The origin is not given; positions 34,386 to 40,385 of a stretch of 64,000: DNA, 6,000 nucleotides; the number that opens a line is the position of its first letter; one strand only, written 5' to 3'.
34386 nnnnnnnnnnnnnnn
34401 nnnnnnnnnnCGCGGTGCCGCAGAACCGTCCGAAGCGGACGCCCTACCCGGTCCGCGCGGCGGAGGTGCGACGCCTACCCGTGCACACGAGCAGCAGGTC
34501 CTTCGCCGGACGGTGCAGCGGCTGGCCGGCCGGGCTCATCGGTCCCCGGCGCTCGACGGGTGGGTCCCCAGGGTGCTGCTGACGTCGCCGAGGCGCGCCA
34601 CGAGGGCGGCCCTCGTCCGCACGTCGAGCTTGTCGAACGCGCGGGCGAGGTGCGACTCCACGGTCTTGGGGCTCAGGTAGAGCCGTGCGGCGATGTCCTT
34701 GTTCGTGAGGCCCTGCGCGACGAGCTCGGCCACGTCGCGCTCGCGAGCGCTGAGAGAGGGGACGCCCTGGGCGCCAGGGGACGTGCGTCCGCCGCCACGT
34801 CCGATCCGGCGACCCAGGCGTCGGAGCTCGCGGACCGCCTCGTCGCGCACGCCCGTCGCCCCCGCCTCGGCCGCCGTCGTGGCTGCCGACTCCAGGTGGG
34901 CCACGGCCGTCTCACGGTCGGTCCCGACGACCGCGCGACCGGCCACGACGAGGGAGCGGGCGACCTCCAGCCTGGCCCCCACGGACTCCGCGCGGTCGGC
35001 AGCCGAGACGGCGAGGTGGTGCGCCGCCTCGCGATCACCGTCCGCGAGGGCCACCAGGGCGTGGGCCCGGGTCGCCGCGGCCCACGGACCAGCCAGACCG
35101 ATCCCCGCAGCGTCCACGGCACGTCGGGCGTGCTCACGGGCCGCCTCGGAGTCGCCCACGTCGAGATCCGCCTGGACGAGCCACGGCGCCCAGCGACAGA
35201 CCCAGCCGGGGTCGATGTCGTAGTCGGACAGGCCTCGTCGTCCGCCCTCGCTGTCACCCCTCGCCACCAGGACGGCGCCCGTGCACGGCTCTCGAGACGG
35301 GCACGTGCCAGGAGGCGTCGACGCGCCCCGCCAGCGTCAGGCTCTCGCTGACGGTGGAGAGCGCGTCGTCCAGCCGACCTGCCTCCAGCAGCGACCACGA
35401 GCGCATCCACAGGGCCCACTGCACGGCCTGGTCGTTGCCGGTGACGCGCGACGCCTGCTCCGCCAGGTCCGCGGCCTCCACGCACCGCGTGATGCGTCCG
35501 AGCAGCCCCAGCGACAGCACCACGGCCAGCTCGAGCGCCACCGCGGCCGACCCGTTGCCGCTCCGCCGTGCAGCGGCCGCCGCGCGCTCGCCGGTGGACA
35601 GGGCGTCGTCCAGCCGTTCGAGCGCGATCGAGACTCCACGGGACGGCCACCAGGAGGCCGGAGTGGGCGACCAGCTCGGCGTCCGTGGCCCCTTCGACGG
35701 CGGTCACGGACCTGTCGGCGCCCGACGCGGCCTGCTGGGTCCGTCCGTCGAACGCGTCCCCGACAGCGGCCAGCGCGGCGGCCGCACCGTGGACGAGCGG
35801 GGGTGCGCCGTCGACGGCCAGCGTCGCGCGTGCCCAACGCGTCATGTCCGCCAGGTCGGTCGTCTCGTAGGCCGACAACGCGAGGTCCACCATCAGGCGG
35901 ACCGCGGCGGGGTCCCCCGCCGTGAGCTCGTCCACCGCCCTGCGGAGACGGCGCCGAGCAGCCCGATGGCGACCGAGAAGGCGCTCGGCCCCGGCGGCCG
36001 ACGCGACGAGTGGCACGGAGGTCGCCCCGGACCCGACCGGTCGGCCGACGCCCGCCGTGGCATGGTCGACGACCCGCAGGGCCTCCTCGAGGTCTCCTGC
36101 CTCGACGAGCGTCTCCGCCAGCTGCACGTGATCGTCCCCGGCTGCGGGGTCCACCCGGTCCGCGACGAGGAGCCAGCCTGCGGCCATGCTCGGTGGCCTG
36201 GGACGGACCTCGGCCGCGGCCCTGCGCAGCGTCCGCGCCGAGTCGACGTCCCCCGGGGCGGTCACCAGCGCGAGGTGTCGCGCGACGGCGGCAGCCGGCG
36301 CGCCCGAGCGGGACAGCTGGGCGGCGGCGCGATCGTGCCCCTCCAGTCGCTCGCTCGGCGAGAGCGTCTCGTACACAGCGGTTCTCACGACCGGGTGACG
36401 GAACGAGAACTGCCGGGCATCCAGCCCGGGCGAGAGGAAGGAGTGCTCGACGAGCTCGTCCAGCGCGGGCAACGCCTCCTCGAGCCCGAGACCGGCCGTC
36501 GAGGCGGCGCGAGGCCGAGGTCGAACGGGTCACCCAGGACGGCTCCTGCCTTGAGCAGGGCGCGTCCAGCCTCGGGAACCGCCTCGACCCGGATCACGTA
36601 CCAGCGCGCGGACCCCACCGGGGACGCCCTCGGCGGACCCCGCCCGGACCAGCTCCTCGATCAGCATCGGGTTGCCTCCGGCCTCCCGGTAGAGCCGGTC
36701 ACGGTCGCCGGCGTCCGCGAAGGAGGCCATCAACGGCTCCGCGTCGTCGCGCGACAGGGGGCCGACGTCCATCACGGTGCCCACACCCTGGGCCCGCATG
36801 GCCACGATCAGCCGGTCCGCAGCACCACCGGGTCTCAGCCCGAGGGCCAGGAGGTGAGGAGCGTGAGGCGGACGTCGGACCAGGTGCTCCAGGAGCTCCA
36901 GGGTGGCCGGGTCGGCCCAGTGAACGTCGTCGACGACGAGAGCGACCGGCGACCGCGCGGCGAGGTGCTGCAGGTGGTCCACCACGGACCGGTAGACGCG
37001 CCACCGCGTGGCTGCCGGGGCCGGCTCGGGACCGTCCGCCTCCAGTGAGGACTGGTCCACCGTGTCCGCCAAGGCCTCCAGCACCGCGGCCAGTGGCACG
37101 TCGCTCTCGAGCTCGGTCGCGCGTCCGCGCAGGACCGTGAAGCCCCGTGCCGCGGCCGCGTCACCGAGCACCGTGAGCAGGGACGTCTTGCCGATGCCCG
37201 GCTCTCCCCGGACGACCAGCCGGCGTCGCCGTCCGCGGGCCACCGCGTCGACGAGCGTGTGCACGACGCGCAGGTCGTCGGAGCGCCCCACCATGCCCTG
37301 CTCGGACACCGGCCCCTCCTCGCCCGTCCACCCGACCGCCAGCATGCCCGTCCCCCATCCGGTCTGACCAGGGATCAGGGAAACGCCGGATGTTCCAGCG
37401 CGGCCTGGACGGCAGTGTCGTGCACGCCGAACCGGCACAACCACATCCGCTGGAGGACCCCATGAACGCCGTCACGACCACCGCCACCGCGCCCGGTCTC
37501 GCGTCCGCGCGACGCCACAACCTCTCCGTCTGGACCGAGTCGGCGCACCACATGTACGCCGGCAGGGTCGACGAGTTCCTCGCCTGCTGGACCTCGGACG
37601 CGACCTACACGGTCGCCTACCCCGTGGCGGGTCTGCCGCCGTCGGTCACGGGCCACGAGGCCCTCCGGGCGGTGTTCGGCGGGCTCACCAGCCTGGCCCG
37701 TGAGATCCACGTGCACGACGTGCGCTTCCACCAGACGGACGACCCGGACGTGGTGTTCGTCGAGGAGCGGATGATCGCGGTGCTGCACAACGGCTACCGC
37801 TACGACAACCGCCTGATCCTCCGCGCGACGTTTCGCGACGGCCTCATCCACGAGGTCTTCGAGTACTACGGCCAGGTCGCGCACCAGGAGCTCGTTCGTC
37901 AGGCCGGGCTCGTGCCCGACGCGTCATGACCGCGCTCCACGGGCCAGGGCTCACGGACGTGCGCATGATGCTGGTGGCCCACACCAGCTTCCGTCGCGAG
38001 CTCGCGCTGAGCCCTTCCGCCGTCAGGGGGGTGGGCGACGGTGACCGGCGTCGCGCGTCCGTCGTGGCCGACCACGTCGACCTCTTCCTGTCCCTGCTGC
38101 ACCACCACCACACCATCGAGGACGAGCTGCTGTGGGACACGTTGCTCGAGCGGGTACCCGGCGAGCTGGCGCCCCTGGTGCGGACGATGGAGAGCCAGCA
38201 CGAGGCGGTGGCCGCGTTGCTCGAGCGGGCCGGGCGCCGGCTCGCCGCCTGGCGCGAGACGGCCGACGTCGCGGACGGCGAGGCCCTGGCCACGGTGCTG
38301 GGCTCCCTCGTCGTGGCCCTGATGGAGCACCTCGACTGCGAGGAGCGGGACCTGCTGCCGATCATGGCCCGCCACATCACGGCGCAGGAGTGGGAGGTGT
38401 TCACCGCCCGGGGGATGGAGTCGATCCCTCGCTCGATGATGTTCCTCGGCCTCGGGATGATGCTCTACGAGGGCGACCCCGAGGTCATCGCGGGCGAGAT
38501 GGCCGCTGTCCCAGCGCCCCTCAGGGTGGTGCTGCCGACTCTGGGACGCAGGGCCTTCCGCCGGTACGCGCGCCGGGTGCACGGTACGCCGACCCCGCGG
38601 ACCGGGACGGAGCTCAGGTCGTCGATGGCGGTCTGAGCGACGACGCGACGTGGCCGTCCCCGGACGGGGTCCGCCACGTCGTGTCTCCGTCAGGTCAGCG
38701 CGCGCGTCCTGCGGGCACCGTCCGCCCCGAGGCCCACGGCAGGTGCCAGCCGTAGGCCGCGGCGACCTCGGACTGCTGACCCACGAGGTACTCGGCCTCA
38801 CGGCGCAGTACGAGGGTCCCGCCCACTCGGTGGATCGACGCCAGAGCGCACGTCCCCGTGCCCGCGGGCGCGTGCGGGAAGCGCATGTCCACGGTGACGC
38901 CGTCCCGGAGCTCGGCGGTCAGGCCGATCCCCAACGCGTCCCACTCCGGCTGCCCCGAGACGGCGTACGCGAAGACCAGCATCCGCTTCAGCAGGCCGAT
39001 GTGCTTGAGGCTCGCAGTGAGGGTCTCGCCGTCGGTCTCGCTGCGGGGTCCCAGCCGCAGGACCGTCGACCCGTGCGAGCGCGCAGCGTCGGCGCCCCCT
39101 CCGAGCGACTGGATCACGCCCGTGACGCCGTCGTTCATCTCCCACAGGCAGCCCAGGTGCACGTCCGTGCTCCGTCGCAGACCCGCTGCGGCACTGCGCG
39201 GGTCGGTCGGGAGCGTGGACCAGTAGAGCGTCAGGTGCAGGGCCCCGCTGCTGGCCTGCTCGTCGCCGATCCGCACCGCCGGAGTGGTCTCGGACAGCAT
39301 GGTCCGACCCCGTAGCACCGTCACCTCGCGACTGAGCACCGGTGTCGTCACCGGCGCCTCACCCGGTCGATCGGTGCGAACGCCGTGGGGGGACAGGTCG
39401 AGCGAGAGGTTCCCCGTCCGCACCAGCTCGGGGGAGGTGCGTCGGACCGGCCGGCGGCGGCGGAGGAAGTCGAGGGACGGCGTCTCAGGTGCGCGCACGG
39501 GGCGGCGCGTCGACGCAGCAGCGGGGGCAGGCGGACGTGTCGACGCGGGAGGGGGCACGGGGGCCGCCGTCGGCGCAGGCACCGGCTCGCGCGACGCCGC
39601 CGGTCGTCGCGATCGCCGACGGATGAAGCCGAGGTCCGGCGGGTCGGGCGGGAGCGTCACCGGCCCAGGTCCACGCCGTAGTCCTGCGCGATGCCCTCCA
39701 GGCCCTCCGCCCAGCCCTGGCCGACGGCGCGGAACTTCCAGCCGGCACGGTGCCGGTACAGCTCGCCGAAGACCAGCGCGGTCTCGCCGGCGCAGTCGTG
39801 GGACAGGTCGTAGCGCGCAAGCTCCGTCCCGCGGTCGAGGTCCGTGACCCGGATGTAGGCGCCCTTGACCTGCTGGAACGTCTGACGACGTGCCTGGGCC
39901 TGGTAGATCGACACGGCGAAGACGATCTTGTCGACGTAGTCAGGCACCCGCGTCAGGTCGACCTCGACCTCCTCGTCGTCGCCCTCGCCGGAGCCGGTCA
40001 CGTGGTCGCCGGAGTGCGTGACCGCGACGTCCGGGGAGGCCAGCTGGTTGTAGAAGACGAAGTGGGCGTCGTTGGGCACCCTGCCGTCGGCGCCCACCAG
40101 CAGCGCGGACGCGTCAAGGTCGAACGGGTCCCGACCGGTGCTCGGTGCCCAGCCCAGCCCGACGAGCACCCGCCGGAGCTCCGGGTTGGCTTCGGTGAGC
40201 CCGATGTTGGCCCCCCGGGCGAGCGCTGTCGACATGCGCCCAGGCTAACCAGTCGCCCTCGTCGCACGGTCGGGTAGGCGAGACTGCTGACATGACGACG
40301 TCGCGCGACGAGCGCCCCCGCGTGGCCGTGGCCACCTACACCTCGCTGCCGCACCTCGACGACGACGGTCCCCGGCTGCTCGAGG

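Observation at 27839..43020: Two-armed ter supercluster carrying the full set of genes for a predicted but uncharacterised nucleoside-like metabolite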

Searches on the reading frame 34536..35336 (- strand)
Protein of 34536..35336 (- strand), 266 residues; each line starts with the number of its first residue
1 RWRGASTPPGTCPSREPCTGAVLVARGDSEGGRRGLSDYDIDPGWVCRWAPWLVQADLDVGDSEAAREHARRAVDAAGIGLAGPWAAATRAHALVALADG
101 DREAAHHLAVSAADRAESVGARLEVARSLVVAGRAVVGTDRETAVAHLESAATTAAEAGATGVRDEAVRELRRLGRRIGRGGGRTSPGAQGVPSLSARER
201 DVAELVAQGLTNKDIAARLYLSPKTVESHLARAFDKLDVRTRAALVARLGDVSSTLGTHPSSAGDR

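Call 6: search_protein_families(library=pfam, proteins=[window:34536-35336:-], max_evalue=0.01)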
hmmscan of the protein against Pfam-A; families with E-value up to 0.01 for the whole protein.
window:34536-35336:- (266 aa): 8 families
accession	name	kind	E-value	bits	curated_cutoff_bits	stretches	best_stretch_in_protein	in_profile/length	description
PF00196.25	GerE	-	1e-17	63.9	23.5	1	194-246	2-54/57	Bacterial regulatory proteins, luxR family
PF08281.18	Sigma70_r4_2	-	6.6e-08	32.5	25.7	1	194-237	10-54/54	Sigma-70, region 4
PF13384.12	HTH_23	-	0.00025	21.2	24.6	0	202-231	10-39/50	Homeodomain-like domain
PF14493.12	HTH_40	-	0.00032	21.4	27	1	204-236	7-39/89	Helix-turn-helix domain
PF04545.22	Sigma70_r4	-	0.00046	20.1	24.1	1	194-237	4-48/50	Sigma-70, region 4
PF13412.12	HTH_24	-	0.0015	18.5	21.9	1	209-232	17-40/48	Winged helix-turn-helix DNA-binding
PF13936.12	HTH_38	-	0.0022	18.2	27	1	195-232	5-43/44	Helix-turn-helix domain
PF07638.17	Sigma70_ECF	-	0.0098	16.2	21.1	0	198-237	140-179/185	ECF sigma factor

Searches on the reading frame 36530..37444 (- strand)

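Call 6: search_protein_families(library=pfam, proteins=[window:36530-37444:-], max_evalue=0.01)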
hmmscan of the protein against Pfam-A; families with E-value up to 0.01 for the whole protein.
window:36530-37444:- (304 aa): 7 families
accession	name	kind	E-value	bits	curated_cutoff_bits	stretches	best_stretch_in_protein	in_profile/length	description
PF13191.12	AAA_16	-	1.8e-25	90.8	32.6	1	52-199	3-165/167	AAA ATPase domain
PF13401.12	AAA_22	-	2.8e-08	34.6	27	1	72-190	4-109/130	AAA domain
PF13604.12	AAA_30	-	8.3e-06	26.1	27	1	64-182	9-105/191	AAA domain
PF10236.15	DAP3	-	6.2e-05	22.8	23.1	0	54-105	4-55/311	Mitochondrial ribosomal death-associated protein 3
PF05729.18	NACHT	-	0.00017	21.9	26.7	1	74-239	1-160/167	NACHT domain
PF10923.14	BrxC_BrxD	-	0.00023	20.6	22.2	1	51-119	27-92/414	BREX system ATP-binding protein BrxC/D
PF01695.23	IstB_IS21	-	0.0044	17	24.1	1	56-111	75-130/238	IstB-like ATP binding protein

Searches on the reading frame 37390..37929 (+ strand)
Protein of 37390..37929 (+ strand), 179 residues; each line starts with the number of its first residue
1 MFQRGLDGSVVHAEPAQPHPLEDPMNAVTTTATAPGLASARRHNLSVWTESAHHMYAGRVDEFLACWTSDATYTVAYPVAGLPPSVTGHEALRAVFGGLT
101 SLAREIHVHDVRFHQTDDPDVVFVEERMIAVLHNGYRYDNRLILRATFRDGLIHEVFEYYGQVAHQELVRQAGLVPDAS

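Call 36: search_protein_families(library=pfam, proteins=[window:37390-37929:+], max_evalue=0.01)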
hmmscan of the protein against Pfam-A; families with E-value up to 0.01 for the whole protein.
window:37390-37929:+ (179 aa): 1 family
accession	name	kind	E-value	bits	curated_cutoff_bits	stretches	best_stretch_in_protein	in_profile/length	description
PF12680.13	SnoaL_2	-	4.4e-10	40.5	27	1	55-155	8-101/102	SnoaL-like domain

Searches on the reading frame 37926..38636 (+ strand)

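Call 36: search_protein_families(library=pfam, proteins=[window:37926-38636:+], max_evalue=0.01)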
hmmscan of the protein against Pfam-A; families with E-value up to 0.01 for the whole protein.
window:37926-38636:+ (236 aa): 1 family
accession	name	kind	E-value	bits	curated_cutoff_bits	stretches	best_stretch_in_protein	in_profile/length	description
PF01814.28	Hemerythrin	-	7.7e-14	52.7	25.3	1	12-146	3-126/127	Hemerythrin HHE cation binding domain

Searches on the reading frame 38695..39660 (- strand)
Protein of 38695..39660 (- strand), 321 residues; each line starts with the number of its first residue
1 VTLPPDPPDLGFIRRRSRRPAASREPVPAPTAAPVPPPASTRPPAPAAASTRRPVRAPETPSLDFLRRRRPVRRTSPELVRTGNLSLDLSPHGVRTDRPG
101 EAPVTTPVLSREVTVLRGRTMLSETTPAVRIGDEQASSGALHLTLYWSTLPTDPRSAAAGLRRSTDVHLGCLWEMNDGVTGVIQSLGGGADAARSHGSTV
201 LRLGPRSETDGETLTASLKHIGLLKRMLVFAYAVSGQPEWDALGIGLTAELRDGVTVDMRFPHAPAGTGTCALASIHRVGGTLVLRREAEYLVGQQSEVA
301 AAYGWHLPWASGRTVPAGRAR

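Call 36: search_protein_families(library=pfam, proteins=[window:38695-39660:-], max_evalue=0.01)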
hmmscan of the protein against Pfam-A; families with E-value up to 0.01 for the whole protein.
window:38695-39660:- (321 aa): 0 families

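Call 37: search_protein_families(library=ncbifam, proteins=[window:38695-39660:-], max_evalue=0.01)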
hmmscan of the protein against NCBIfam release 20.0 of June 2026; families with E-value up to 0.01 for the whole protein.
window:38695-39660:- (321 aa): 0 families

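Call 40: search_protein_families(library=pfam, proteins=[window:38695-39660:-], max_evalue=10)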
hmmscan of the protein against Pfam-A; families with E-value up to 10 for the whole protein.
window:38695-39660:- (321 aa): 0 families

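Call 42: search_protein_families(library=padloc, proteins=[window:38695-39660:-], max_evalue=0.001)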
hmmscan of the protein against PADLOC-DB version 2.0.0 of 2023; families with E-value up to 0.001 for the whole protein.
window:38695-39660:- (321 aa): 0 families

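Call 43: find_homologous_proteins(query=window:38695-39660:-, max_evalue=0.001)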
Query window:38695-39660:- (321 aa): 31 proteins with E <= 0.001 among 8000 candidates.
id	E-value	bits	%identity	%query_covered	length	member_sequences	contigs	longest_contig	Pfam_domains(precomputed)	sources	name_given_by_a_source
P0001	1.4e-133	463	83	80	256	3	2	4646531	-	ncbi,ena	-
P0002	1.5e-128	446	94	68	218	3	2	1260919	-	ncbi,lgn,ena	-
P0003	5.6e-120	418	75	83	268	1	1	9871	-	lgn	-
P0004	3.0e-119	416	80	75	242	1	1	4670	-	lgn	-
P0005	2.7e-113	396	75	78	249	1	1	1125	-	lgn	-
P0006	3.4e-110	386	64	92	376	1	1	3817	-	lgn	-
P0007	8.3e-108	378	66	83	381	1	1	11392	-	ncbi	-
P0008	2.1e-107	377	78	3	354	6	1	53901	-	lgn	-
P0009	1.1e-106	375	66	84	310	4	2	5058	-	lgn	-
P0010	2.0e-105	371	66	83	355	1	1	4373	-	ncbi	-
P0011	1.4e-104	368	66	76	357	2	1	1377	-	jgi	jgi:uncharacterized protein involved in tellurium resistance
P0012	2.4e-104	367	65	83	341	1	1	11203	-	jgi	jgi:uncharacterized protein involved in tellurium resistance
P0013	9.0e-103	362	65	76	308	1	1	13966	-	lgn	-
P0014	2.2e-99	351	66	78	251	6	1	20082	-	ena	-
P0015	5.9e-83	297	56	82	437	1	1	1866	-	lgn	-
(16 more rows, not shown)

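Call 56: predict_structure(alignment_id=A1)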
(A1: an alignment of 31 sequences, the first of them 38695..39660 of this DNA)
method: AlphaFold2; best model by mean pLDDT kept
length: 321 residues; sequences in the alignment: 31
mean_pLDDT: 76.2   pTM: 0.65
mean pLDDT of the five models: 76.2, 75.3, 75.1, 73.5, 73.0
residues with pLDDT >= 90: 132; 70-90: 83; 50-70: 37; < 50: 69
segments of 3 or more residues with pLDDT < 50: 15-22, 56-63, 66-109
pLDDT, mean of each block of 10 residues (from residue 1): 64 49 55 69 60 45 47 37 35 36 42 86 96 90 93 82 86 93 83 87 91 95 94 91 94 94 94 94 95 95 94 76 37
secondary structure, 60 per line:
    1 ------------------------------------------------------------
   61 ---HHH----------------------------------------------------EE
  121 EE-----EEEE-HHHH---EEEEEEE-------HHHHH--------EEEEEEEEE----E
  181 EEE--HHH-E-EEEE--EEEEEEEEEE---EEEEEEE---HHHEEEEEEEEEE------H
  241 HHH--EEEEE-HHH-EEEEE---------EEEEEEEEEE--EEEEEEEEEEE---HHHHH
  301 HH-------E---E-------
elements in order: E119-122 E128-131 H133-136 E140-146 H154-158 E167-175 E180-183 E192-195 E198-207 E211-217 E224-233 H240-243 E246-250 E256-260 E270-279 E282-292 H296-302

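Call 59: fold_search(model_id=the predicted structure, library=pdb)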
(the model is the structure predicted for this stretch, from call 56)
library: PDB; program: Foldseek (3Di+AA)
matches with E <= 10: 1964; with E <= 0.001: 1
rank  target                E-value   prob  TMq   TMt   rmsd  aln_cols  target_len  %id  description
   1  9a6r_B                3.5e-07  1.00  0.45  0.70   3.6       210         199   15  Integrative model of GLPD-SCP2 by crosslinking MS and deep learning (released 2024-09-18)
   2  1qm6_A                6.0e-03  0.96  0.21  0.18   7.2       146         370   16  Closed form of Clostridium perfringens alpha-toxin strain NCTC8237 (released 1999-09-27)
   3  4l1d_C                7.6e-03  0.91  0.18  0.43  10.7       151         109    7  Voltage-gated sodium channel beta3 subunit Ig domain (released 2014-03-05)
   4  9d7p_J                9.4e-03  0.28  0.15  0.24  17.1       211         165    8  Cryo-EM structure of BG505 DS-SOSIP.664 with 2 CH103 Fabs bound (released 2025-06-04)
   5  8zox_D                1.2e-02  0.33  0.17  0.25  20.9       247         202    8  3D structure of Y-50 TCR-TMM-CD1b ternary complex (released 2025-01-01)
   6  4l1d_A                1.2e-02  0.91  0.19  0.43  10.1       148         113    6  Voltage-gated sodium channel beta3 subunit Ig domain (released 2014-03-05)
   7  9fys_C                1.3e-02  0.80  0.18  0.38  11.2       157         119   11  D11 mAbs bound to alpha-Bungarotoxin (released 2025-07-16)
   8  8xub_E                1.6e-02  0.33  0.17  0.25  20.0       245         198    8  Crystal structure of Y-50 TCR (released 2025-01-01)
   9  9fys_M                1.9e-02  0.75  0.18  0.38  11.2       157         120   11  D11 mAbs bound to alpha-Bungarotoxin (released 2025-07-16)
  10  6fy3_L                1.9e-02  0.41  0.19  0.26  16.2       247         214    9  Crystal structure of a V2-directed, RV144 vaccine-like antibody from HIV-1 infection, CAP228-3D, bound to a heterologo (released 2018-09-05)
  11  7pb2_D                2.1e-02  0.41  0.18  0.29  18.0       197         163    8  Crystal structure of JDI TCR in complex with HLA-A*11:01 bound to KRAS G12D peptide (VVVGADGVGK) (released 2022-07-20)
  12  6xkr_P                2.3e-02  0.60  0.17  0.38  10.7       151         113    8  Structure of Sasanlimab Fab in complex with PD-1 (released 2020-09-09)
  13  8xub_A                2.3e-02  0.18  0.16  0.22  20.7       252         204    9  Crystal structure of Y-50 TCR (released 2025-01-01)
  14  2ak4_D                2.9e-02  0.28  0.18  0.25  17.5       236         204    7  Crystal Structure of SB27 TCR in complex with HLA-B*3508-13mer peptide (released 2005-10-11)
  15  9oco_L                3.0e-02  0.80  0.18  0.41   9.4       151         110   11  SIPV3-2E1 Complex (released 2025-12-17)
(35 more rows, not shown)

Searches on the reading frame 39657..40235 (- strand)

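Call 6: search_protein_families(library=pfam, proteins=[window:39657-40235:-], max_evalue=0.01)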
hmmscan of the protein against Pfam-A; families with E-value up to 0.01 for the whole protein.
window:39657-40235:- (192 aa): 1 family
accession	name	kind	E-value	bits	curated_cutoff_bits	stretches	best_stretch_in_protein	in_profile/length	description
PF02342.23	TerD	-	1.4e-75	253.4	25.3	1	1-186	1-187/187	TerD domain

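Call 37: search_protein_families(library=ncbifam, proteins=[window:39657-40235:-], max_evalue=0.01)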
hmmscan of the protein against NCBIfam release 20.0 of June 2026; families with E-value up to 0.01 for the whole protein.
window:39657-40235:- (192 aa): 0 families

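Call 42: search_protein_families(library=padloc, proteins=[window:39657-40235:-], max_evalue=0.001)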
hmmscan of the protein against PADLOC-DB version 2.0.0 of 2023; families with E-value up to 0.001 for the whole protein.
window:39657-40235:- (192 aa): 0 families
